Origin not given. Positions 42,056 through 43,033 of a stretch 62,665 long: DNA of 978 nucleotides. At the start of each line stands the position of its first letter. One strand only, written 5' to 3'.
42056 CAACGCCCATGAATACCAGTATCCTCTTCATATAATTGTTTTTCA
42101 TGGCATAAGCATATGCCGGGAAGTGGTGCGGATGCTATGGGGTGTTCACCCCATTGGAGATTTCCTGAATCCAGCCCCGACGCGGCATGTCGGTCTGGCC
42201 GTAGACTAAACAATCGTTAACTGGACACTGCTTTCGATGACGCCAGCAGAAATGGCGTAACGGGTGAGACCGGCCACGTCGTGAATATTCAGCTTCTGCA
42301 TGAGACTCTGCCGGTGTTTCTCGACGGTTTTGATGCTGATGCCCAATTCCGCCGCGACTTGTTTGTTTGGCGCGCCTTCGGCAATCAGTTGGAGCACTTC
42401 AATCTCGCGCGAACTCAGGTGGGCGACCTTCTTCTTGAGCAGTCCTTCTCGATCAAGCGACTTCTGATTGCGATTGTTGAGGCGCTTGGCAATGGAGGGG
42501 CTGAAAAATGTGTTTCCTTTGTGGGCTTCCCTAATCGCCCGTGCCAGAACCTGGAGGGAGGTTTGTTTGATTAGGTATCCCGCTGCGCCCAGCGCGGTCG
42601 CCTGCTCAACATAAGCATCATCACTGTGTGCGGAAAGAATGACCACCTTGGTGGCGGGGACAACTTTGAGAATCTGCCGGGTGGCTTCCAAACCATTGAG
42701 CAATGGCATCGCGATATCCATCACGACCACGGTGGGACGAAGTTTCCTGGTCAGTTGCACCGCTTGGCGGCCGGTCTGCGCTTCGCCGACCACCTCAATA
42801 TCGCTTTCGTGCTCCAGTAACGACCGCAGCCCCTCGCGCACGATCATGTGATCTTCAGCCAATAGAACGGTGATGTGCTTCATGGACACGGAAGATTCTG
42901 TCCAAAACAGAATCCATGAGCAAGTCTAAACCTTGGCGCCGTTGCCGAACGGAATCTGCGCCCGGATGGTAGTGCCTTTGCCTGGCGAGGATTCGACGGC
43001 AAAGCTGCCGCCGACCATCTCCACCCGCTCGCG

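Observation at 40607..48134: One 18-bp palindrome sits in promoter-like position before almost every transcription unit around a NarL-type two-component pair: a candidate self-contained regulon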

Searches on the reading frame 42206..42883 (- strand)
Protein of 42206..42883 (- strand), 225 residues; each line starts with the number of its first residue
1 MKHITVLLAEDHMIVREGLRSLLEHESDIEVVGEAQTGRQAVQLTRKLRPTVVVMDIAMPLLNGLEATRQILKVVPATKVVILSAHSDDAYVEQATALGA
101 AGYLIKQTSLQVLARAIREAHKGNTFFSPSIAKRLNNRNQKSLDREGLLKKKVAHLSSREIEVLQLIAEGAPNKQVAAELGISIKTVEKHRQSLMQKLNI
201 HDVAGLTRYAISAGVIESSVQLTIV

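Call 8: search_protein_families(library=pfam, proteins=[window:42206-42883:-], max_evalue=0.01)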
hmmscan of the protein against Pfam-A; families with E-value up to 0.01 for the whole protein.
window:42206-42883:- (225 aa): 9 families
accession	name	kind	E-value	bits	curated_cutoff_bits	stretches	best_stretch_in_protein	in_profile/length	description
PF00072.30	Response_reg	-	5.1e-27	94.7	30.2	1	6-117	1-110/111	Response regulator receiver domain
PF00196.25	GerE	-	9.9e-20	70.4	23.5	1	155-210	2-57/57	Bacterial regulatory proteins, luxR family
PF13384.12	HTH_23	-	2e-05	24.7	24.6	1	159-192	6-39/50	Homeodomain-like domain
PF08281.18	Sigma70_r4_2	-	2.3e-05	24.4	25.7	1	151-193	6-49/54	Sigma-70, region 4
PF13518.12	HTH_28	-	0.0006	20.3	25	1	161-191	3-33/52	Helix-turn-helix domain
PF02796.21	HTH_7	-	0.0051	17.4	23.8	0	162-187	13-38/45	Helix-turn-helix domain of resolvase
PF24409.1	wHTH-PRTase_assc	-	0.0079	16.7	27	0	162-194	2-35/83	wHTH-PRTase associated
PF01024.24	Colicin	-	0.0081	16.4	23.4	0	152-206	25-78/185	Colicin pore forming domain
PF13412.12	HTH_24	-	0.0097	15.9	21.9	0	162-196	7-43/48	Winged helix-turn-helix DNA-binding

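Call 22: search_solved_structures(query=window:42206-42883:-, max_evalue=1e-10, show_alignments=3)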
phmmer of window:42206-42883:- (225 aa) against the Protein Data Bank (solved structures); distinct sequences matched with E-value up to 1e-10: 50.
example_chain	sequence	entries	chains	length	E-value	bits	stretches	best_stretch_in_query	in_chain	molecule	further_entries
5hev_A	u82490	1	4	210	6.1e-40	140.4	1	4-216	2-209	Response regulator protein VraR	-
7ve6_A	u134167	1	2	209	2.6e-37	131.9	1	4-215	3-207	Response regulator protein VraR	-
4gvp_A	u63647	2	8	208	3e-37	131.7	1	4-215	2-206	Response regulator protein vraR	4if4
1a04_A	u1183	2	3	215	3.6e-28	102.1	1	4-200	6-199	NITRATE/NITRITE RESPONSE REGULATOR PROTEIN NARL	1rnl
4ldz_A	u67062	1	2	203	4.1e-28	101.9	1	4-208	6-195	Transcriptional regulatory protein DesR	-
3c3w_A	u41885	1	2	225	2.8e-25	92.6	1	4-201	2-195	TWO COMPONENT TRANSCRIPTIONAL REGULATORY PROTEIN DEVR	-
4yn8_A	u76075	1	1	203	5e-23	85.3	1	4-202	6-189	Response regulator ChrA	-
5f64_A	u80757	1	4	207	7e-22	81.5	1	6-208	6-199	Positive transcription regulator EvgA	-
8zwn_A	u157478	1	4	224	8.6e-22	81.2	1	5-208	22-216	DNA-binding transcriptional activator EvgA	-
4le0_A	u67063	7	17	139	1.5e-21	80.4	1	4-135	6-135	Transcriptional regulatory protein DesR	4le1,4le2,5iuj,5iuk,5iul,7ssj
1yio_A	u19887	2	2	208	1.7e-21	80.3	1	5-208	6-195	response regulatory protein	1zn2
7ssi_C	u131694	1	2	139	2.9e-21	79.5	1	4-135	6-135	Transcriptional regulatory protein DesR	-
3cz5_A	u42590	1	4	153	6.4e-21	78.4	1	5-137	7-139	Two-component response regulator, LuxR family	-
4zmr_A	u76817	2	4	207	1.5e-20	77.2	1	2-199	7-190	Response regulator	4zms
4hye_A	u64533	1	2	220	2e-20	76.8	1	3-199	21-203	Response regulator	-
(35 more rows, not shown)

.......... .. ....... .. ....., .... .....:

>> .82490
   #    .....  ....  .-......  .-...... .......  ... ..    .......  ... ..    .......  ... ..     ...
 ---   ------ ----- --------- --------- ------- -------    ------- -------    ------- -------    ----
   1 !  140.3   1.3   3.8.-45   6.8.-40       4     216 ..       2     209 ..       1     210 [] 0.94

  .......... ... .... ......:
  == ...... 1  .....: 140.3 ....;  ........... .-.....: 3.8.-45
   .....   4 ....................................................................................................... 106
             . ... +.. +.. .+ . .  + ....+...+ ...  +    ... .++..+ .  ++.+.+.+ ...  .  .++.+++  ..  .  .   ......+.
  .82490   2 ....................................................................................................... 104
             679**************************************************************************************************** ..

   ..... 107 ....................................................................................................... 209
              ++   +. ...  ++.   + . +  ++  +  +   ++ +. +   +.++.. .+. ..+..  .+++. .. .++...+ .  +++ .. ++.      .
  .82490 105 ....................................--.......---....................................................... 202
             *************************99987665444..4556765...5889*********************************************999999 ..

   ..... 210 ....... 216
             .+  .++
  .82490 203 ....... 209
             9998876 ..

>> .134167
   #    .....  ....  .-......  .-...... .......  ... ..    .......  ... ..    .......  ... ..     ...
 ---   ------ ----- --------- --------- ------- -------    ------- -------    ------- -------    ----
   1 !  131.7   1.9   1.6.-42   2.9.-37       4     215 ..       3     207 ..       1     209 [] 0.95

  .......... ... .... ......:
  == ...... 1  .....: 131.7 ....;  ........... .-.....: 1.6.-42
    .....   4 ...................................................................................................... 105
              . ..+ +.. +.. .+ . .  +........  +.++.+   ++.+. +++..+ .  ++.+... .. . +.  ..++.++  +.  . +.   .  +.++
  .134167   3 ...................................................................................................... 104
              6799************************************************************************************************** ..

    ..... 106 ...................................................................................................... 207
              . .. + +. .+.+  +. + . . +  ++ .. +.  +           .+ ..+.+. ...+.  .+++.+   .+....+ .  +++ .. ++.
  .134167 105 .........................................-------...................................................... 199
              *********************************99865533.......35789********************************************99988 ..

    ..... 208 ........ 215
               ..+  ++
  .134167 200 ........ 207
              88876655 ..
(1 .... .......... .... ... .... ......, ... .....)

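Call 66: search_protein_families(library=ncbifam, proteins=[window:42206-42883:-], max_evalue=0.001)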
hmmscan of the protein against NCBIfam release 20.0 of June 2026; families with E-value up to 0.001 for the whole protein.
window:42206-42883:- (225 aa): 96 families (the best 25 are shown)
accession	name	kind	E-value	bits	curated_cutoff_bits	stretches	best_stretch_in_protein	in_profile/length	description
NF052445.1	RespRegMctR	equivalog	2.9e-55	186.9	300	1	4-215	2-204/205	two-component system response regulator MctR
NF007018.1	PRK09483.1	equivalog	1.2e-46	159.1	280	1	4-219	2-212/217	UvrY/SirA/GacA family response regulator transcription factor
NF011896.0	PRK15369.1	equivalog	1.6e-45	155.3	242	1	1-215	1-209/211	two component system response regulator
NF007935.0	PRK10651.1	equivalog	4.2e-37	127.4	250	1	3-201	6-201/216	two-component system response regulator NarL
NF047785.1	respo_reg_MadR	equivalog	4.5e-37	127.4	300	1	4-208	1-201/209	MadR family response regulator transcription factor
NF007708.0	PRK10403.1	equivalog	5.9e-34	117.4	343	1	4-202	7-200/215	nitrate/nitrite response regulator protein NarP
NF007685.0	PRK10360.1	equivalog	4.8e-33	114.6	258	1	4-208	2-190/196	response regulator transcription factor UhpA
NF007403.0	PRK09935.1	equivalog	1.6e-28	99.7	271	1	1-212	1-206/210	fimbria biosynthesis transcriptional regulator FimZ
NF007419.0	PRK09958.1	equivalog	2.1e-28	99.3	251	1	7-210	4-198/204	acid-sensing system DNA-binding response regulator EvgA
NF006900.1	PRK09390.1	equivalog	2e-24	86.3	255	1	4-214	5-201/203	response regulator FixJ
NF008098.0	PRK10840.1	equivalog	5.2e-23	81.7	235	1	1-213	1-208/216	response regulator transcription factor RcsB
NF001965.0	PRK00742.1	subfamily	1.6e-22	80.2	293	1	2-109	2-110/357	chemotaxis-specific protein-glutamate methyltransferase CheB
NF041830.1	RR_TF_ErdR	exception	2.1e-21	76.6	390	1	5-201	3-196/213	response regulator transcription factor ErdR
TIGR02875.1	spore_0_A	equivalog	2.8e-20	72.7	200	1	3-146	2-149/262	sporulation transcription factor Spo0A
NF041367.1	CheY_Halo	equivalog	5.6e-20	71.8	200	1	6-110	1-103/114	chemotaxis protein CheY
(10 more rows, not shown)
